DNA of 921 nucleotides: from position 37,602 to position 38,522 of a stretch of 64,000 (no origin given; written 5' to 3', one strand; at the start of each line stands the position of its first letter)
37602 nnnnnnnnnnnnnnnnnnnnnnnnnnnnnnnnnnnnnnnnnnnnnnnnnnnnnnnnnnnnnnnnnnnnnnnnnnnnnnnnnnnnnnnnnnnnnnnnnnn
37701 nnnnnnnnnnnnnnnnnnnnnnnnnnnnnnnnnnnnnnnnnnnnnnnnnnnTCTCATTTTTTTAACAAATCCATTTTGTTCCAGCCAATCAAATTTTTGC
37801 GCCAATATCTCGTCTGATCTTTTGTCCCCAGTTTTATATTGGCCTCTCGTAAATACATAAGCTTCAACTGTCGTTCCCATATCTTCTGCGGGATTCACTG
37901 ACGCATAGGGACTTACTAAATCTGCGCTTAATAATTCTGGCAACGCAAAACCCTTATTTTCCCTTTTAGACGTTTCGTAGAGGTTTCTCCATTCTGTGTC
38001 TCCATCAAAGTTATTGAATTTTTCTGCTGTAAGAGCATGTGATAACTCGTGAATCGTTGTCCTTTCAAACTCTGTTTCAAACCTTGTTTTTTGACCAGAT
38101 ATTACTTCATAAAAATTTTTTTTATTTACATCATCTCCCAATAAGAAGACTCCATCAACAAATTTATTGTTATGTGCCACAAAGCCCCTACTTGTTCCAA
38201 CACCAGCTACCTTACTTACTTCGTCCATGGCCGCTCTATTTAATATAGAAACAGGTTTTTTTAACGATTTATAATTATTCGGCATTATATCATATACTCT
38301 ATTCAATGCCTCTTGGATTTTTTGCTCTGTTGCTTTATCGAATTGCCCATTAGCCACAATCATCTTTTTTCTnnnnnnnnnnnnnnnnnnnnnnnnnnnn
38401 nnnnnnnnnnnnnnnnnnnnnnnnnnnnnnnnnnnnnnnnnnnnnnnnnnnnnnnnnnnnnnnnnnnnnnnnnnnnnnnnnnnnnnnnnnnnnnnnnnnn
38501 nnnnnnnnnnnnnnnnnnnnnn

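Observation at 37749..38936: Fusion protein: VirB2-like pilin N-terminal domain, Cys-rich Pro-rich linker, and a C-terminal HExxH domain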

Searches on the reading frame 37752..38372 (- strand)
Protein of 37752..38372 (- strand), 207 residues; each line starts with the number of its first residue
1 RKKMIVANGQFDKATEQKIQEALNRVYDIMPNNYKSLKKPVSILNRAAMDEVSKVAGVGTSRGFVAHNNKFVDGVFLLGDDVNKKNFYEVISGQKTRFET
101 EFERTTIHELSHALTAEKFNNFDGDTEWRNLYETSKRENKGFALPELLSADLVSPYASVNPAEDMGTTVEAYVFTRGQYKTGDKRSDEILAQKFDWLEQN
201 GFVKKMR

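Call 11: find_homologous_proteins(query=window:37752-38372:-, max_evalue=0.1)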
Query seq(207 aa) (207 aa): 1 proteins with E <= 0.1 among 104 candidates.
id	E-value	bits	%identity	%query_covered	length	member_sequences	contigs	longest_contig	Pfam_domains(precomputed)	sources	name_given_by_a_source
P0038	2.3e-43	166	44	100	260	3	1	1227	-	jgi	-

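Call 18: search_solved_structures(query=A2, max_evalue=10, show_alignments=3)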
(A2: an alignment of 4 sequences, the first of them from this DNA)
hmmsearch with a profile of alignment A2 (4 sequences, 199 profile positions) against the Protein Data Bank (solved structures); distinct sequences matched with E-value up to 10: 5.
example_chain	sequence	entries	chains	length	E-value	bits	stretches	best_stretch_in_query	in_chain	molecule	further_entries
9urd_A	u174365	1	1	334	0.054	16.4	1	65-171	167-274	Substrate import-associated zinc metallohydrolase lipoprotein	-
4l7a_A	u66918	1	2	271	0.62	12.9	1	67-165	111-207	Uncharacterized protein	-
5czw_A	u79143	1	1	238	1.2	11.9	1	89-108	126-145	Myroilysin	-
5zjk_A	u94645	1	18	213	1.3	11.9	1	89-108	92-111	Myroilysin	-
5gwd_A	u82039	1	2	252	1.5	11.7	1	89-108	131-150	Myroilysin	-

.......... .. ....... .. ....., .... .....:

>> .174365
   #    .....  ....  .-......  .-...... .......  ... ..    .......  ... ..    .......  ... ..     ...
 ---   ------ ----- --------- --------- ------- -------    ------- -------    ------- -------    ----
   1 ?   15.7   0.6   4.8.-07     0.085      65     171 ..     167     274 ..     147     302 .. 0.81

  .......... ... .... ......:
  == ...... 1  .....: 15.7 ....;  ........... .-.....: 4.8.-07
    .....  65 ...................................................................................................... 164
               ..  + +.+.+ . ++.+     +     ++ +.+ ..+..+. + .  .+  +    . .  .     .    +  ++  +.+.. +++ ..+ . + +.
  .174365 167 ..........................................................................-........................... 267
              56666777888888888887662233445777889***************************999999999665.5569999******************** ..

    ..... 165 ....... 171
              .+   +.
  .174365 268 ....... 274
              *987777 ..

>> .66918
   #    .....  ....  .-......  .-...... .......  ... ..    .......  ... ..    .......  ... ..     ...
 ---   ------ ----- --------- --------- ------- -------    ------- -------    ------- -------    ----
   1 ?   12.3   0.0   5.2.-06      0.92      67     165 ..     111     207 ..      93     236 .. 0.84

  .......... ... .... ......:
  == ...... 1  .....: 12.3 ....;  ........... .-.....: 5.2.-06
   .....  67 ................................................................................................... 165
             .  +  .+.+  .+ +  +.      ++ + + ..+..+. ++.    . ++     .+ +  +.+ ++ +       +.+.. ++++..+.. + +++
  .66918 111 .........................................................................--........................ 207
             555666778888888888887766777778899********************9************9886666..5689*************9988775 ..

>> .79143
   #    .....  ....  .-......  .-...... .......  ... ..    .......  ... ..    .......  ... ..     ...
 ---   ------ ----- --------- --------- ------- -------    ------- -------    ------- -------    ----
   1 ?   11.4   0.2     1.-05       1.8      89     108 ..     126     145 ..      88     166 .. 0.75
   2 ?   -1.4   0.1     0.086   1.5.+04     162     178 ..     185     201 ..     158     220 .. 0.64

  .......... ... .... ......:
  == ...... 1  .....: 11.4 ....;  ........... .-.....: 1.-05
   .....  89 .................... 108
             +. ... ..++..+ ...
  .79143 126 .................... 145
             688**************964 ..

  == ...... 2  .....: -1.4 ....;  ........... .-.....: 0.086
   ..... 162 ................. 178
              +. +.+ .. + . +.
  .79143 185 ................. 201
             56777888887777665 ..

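Call 26: predict_structure(alignment_id=A2)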
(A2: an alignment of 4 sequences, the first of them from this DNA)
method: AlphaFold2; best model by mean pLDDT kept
length: 207 residues; sequences in the alignment: 4
mean_pLDDT: 72.2   pTM: 0.76
mean pLDDT of the five models: 72.2, 69.3, 68.9, 63.8, 43.8
residues with pLDDT >= 90: 4; 70-90: 133; 50-70: 42; < 50: 28
segments of 3 or more residues with pLDDT < 50: 66-71, 89-94, 143-156
pLDDT, mean of each block of 10 residues (from residue 1): 67 89 88 78 83 66 48 71 66 55 83 75 69 79 45 50 81 77 78 89 81
secondary structure, 60 per line:
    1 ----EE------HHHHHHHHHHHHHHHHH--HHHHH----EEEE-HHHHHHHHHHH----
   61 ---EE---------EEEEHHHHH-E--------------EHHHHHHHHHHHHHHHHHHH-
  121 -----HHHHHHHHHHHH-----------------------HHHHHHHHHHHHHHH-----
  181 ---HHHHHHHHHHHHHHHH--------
elements in order: H13-29 H32-36 E41-44 H46-56 E75-78 H79-83 H101-119 H126-137 H161-175 H184-199

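Call 29: search_protein_representatives(alignment_id=A2)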
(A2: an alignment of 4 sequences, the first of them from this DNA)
Query: 4 sequences, 199 profile positions. Proteins with E-value up to 0.001 (for the whole library): 20; up to 1e-10: 7; up to 1e-30: 5. The best 20 are listed.
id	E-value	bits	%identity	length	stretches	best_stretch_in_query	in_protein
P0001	2.7e-99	347.1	-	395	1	1-199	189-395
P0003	2.7e-93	327.5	-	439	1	1-199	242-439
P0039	2.0e-64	233.3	-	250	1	3-196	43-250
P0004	1.6e-61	223.8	-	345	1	2-146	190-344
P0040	4.3e-44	166.9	-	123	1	76-196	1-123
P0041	4.7e-21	91.7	-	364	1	5-198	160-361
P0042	3.7e-13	65.9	-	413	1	14-197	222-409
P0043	2.6e-06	43.6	-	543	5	13-41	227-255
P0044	2.6e-06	43.6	-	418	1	6-196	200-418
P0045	3.8e-06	43.0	-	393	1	6-196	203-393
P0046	2.9e-05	40.1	-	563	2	142-194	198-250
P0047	3.2e-05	40.0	-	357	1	96-185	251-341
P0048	8.7e-05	38.6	-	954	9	96-166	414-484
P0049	1.4e-04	37.9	-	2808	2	14-36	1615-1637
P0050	1.5e-04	37.8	-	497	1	8-195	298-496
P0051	4.2e-04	36.4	-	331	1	19-196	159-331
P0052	4.8e-04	36.2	-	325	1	92-167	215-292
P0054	6.0e-04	35.8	-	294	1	89-198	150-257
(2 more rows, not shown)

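Call 31: search_protein_families(library=pfam, proteins=[P0039, P0041, P0042, P0044, P0045, P0047, P0050, P0051, P0052, P0054], max_evalue=0.05)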
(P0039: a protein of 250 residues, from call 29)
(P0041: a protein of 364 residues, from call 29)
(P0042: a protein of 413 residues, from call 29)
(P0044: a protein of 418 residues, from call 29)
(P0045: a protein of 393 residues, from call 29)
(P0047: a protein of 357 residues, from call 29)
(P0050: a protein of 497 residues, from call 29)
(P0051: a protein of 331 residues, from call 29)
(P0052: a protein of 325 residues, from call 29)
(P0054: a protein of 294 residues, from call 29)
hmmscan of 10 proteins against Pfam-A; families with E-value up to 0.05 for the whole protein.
P0039 (250 aa): 0 families

P0041 (364 aa): 3 families
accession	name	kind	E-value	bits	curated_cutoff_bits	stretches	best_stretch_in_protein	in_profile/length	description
PF15890.11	Peptidase_Mx1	-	6.9e-05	22.8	25.6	1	296-324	164-192/240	Putative zinc-binding metallo-peptidase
PF06167.18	Peptidase_M90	-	0.012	15.7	26.2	1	164-261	58-156/243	Glucose-regulated metallo-peptidase M90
PF10263.15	SprT-like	-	0.014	15.6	25.6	1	228-269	41-79/108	SprT-like family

P0042 (413 aa): 3 families
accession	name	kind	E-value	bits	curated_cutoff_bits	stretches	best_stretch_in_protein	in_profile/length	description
PF15890.11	Peptidase_Mx1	-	0.00034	20.5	25.6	1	292-372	111-191/240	Putative zinc-binding metallo-peptidase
PF10263.15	SprT-like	-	0.002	18.4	25.6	1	264-318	32-79/108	SprT-like family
PF18958.6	DUF5700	-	0.01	15.7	25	1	222-317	70-147/283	Putative zinc dependent peptidase (DUF5700)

P0044 (418 aa): 1 family
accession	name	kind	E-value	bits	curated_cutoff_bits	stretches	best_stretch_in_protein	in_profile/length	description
PF18895.5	T4SS_pilin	-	8.2e-07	29.5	26.6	1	62-123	9-70/71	Type IV secretion system pilin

P0045 (393 aa): 1 family
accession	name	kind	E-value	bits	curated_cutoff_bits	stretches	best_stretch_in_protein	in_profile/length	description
PF18895.5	T4SS_pilin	-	4.6e-05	23.8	26.6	1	47-104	11-67/71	Type IV secretion system pilin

P0047 (357 aa): 4 families
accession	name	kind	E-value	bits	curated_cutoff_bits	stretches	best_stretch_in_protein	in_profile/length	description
PF15890.11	Peptidase_Mx1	-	8.7e-09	35.5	25.6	1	251-326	126-198/240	Putative zinc-binding metallo-peptidase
PF06167.18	Peptidase_M90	-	1.6e-07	31.6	26.2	1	249-340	146-240/243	Glucose-regulated metallo-peptidase M90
PF07737.17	ATLF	-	5.3e-06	26.7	27.4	1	254-340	115-192/193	Anthrax toxin lethal factor, N- and C-terminal domain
PF15887.11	Peptidase_Mx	-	8.4e-05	22.5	27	1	295-322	138-165/236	Putative zinc-binding metallo-peptidase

P0050 (497 aa): 0 families

P0051 (331 aa): 3 families
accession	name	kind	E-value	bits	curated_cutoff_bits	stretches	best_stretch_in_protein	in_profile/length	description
PF15890.11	Peptidase_Mx1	-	3.7e-09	36.8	25.6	1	229-310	120-206/240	Putative zinc-binding metallo-peptidase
PF07737.17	ATLF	-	0.00012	22.3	27.4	1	198-303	76-175/193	Anthrax toxin lethal factor, N- and C-terminal domain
PF15887.11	Peptidase_Mx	-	0.00025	21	27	1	264-299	130-165/236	Putative zinc-binding metallo-peptidase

P0052 (325 aa): 5 families
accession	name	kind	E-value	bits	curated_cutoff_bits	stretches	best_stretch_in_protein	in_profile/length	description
PF15890.11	Peptidase_Mx1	-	2e-06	27.8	25.6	1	220-292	126-195/240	Putative zinc-binding metallo-peptidase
PF15887.11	Peptidase_Mx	-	0.00014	21.8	27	1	264-291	138-165/236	Putative zinc-binding metallo-peptidase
PF06167.18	Peptidase_M90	-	0.0025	17.9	26.2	1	216-308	144-239/243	Glucose-regulated metallo-peptidase M90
PF07737.17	ATLF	-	0.0032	17.6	27.4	1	223-293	115-173/193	Anthrax toxin lethal factor, N- and C-terminal domain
PF10263.15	SprT-like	-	0.022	15.1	25.6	0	214-232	57-75/108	SprT-like family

P0054 (294 aa): 2 families
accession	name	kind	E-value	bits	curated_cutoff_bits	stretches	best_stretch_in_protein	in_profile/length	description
PF15890.11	Peptidase_Mx1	-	6.4e-07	29.4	25.6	1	139-252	102-231/240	Putative zinc-binding metallo-peptidase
PF15887.11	Peptidase_Mx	-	0.0075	16.2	27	1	197-255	138-193/236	Putative zinc-binding metallo-peptidase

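Call 33: fold_search(model_id=the predicted structure, library=pdb)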
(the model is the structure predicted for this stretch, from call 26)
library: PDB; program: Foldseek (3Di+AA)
matches with E <= 10: 128; with E <= 0.001: 6
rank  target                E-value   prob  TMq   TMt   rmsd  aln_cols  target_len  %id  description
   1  6r57_A                3.3e-04  1.00  0.49  0.52   7.4       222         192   13  Crystal structure of PPEP-1(E143A/Y178F/E184A) in complex with substrate peptide Ac-EVNPPVP-CONH2 (released 2019-06-12)
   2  5a0x_A                5.2e-04  1.00  0.48  0.51   7.4       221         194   14  Substrate peptide-bound structure of metalloprotease Zmp1 variant E143AY178F from Clostridium difficile (released 2015-08-05)
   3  6r5c_A                5.8e-04  1.00  0.47  0.49   7.6       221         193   14  Crystal structure of PPEP-1(W103F/E143A/Y178F) in complex with substrate peptide Ac-EVNPPVP-CONH2 (released 2019-06-12)
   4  5n12_A                6.1e-04  1.00  0.52  0.54   7.0       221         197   15  Crystal structure of TCE treated rPPEP-1 (released 2018-05-30)
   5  5n12_B                6.5e-04  1.00  0.52  0.55   7.0       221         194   14  Crystal structure of TCE treated rPPEP-1 (released 2018-05-30)
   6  6r5b_A                8.6e-04  1.00  0.54  0.57   6.7       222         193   14  Crystal structure of PPEP-1(W103H/E143A/Y178F) in complex with substrate peptide Ac-EVNPPVP-CONH2 (released 2019-06-12)
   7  6r55_A                1.1e-03  1.00  0.52  0.55   7.0       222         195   15  Crystal structure of PPEP-1(E184K) (released 2019-06-12)
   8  6r4w_A                1.2e-03  1.00  0.51  0.53   7.3       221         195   14  Crystal structure of apo PPEP-1(E143A/Y178F) in complex with substrate peptide Ac-EVNAPVP-CONH2 (released 2019-06-12)
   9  9g0j_B                1.4e-03  1.00  0.49  0.49   8.6       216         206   14  Structure of the PRO-PRO endopeptidase (PPEP-3) from Geobacillus thermodenitrificans (released 2025-07-16)
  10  6r4w_B                1.4e-03  1.00  0.45  0.48   8.7       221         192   12  Crystal structure of apo PPEP-1(E143A/Y178F) in complex with substrate peptide Ac-EVNAPVP-CONH2 (released 2019-06-12)
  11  6r53_A                1.7e-03  1.00  0.52  0.55   7.1       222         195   14  Crystal structure of PPEP-1(K101R) (released 2019-06-12)
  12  5a0r_A                1.8e-03  1.00  0.54  0.57   6.5       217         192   15  Product peptide-bound structure of metalloprotease Zmp1 variant E143A from Clostridium difficile (released 2015-08-05)
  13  6r5c_B                1.8e-03  1.00  0.46  0.49   7.7       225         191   13  Crystal structure of PPEP-1(W103F/E143A/Y178F) in complex with substrate peptide Ac-EVNPPVP-CONH2 (released 2019-06-12)
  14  6r4z_A                2.1e-03  1.00  0.54  0.56   6.7       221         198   14  Crystal structure of holo PPEP-1(E143A/Y178F) in complex with product peptide Ac-EVNP-CO2 (substrate peptide: Ac-EVNPP (released 2019-06-12)
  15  6r4y_A                2.3e-03  1.00  0.51  0.54   7.1       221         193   14  Crystal structure of holo PPEP-1(E143A/Y178F) in complex with product peptide Ac-EVNP-CO2 (substrate peptide: Ac-EVNPA (released 2019-06-12)
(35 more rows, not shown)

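Call 36: find_encoding_contigs(protein=P0044, flank=10000, max_places=2)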
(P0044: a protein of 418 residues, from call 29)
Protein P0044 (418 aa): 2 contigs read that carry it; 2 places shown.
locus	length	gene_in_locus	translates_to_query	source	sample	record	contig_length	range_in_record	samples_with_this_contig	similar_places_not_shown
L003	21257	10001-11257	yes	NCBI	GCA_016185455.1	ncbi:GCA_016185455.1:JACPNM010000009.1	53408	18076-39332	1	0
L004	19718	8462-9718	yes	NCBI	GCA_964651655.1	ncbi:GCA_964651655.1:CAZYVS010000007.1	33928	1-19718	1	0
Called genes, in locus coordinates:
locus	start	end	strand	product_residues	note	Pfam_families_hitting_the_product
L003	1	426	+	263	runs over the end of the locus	-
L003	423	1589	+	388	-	PF18998:Flg_new_2 (weak)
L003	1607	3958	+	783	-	-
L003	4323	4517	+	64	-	-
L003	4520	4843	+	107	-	PF02452:PemK_toxin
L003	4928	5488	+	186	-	-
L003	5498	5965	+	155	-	PF12666:PrgI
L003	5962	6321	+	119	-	PF05635:23S_rRNA_IVP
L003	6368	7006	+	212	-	PF26593:TraC-like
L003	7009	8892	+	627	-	PF12846:AAA_10 (weak), PF19044:P-loop_TraG, PF01935:DUF87 (weak)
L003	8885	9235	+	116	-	-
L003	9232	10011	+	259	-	-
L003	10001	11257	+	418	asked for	PF18895:T4SS_pilin (weak)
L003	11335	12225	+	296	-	PF18895:T4SS_pilin (weak)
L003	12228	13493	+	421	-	-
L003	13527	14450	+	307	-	PF13354:Beta-lactamase2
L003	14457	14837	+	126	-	PF05635:23S_rRNA_IVP, PF22296:bAvd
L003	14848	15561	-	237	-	PF02096:60KD_IMP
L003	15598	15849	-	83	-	PF00825:Ribonuclease_P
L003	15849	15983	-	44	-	PF00468:Ribosomal_L34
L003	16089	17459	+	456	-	PF11638:DnaA_N, PF01695:IstB_IS21, PF00308:Bac_DnaA, PF08299:Bac_DnaA_C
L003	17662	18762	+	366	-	PF00712:DNA_pol3_beta, PF02767:DNA_pol3_beta_2, PF02768:DNA_pol3_beta_3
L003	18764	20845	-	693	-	PF00912:Transgly, PF00905:Transpeptidase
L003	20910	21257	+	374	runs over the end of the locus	PF00579:tRNA-synt_1b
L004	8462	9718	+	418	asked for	PF18895:T4SS_pilin (weak)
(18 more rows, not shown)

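Call 37: find_encoding_contigs(protein=P0045, flank=10000, max_places=2)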
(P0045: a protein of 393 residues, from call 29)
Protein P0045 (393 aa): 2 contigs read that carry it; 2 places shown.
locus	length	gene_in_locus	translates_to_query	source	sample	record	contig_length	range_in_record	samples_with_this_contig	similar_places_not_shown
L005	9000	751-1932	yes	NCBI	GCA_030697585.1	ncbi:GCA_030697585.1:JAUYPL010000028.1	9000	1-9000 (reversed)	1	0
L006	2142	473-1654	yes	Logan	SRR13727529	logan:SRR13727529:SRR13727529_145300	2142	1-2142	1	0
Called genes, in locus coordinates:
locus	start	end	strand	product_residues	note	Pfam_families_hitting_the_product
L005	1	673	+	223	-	?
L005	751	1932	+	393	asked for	-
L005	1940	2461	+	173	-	PF10517:DM13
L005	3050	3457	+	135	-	-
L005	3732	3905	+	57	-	-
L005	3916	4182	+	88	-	-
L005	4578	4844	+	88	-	-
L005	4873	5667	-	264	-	PF01978:TrmB, PF13730:HTH_36 (faint)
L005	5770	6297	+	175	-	-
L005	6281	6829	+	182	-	-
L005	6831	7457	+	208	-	-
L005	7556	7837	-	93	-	PF00216:Bac_DNA_binding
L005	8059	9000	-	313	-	PF00013:KH_1, PF01966:HD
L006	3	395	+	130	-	?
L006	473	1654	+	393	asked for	-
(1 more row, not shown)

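Call 62: search_protein_families(library=pfam, proteins=[L003:11335-12225:+, L003:12228-13493:+, L003:9232-10011:+], max_evalue=0.05)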
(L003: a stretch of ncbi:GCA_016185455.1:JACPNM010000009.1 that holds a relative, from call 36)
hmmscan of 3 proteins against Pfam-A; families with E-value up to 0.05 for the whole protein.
L003:11335-12225:+ (296 aa): 2 families
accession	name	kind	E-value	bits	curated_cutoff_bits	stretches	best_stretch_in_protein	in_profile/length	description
PF18895.5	T4SS_pilin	-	3.4e-07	30.7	26.6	1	67-128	9-70/71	Type IV secretion system pilin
PF06570.16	DUF1129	-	0.024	14.7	29.1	1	75-135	112-173/207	Protein of unknown function (DUF1129)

L003:12228-13493:+ (421 aa): 1 family
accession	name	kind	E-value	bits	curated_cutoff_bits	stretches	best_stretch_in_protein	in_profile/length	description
PF00930.27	DPPIV_N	-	0.0018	17.5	22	0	360-416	20-70/354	Dipeptidyl peptidase IV (DPP IV) N-terminal region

L003:9232-10011:+ (259 aa): 0 families
